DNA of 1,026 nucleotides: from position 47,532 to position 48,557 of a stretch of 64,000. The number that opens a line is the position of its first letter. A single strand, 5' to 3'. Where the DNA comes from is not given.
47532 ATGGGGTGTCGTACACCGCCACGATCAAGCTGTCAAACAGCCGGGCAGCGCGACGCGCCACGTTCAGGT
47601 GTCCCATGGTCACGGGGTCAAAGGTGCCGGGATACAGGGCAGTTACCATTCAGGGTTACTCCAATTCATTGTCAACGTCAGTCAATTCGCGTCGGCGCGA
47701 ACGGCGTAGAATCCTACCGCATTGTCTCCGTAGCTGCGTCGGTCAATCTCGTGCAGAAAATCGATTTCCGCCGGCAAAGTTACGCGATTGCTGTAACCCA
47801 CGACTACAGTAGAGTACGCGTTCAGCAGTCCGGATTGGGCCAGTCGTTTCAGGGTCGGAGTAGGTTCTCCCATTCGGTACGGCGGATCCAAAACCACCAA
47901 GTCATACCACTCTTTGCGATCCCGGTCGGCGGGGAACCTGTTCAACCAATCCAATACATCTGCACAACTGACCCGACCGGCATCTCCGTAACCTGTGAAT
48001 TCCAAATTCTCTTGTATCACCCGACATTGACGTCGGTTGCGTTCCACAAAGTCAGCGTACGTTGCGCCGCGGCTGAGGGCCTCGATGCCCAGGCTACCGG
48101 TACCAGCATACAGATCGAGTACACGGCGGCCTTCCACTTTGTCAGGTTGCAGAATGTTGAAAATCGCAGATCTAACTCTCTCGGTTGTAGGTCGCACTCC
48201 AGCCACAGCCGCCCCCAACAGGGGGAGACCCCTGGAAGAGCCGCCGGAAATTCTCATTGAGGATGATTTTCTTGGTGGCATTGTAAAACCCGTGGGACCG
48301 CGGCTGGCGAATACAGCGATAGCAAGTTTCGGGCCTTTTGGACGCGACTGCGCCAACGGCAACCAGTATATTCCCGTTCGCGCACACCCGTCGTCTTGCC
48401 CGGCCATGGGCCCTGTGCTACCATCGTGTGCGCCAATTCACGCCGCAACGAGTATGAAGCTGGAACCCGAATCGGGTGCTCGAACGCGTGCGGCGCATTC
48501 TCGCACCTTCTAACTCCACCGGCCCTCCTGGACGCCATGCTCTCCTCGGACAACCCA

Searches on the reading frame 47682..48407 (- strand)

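Call 60: search_protein_families(library=pfam, proteins=[window:47682-48407:-], max_evalue=0.001)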
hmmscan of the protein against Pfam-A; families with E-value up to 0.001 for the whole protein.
window:47682-48407:- (241 aa): 3 families
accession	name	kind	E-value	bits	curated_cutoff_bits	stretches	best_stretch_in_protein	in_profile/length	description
PF03602.21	Cons_hypoth95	-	6.3e-43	147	24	1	51-234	1-181/182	Conserved hypothetical protein 95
PF05175.20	MTS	-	2.2e-05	24.6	23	1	89-182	30-113/170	Methyltransferase small domain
PF10294.15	Methyltransf_16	-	3.3e-05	24.1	21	1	86-222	40-172/174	Lysine methyltransferase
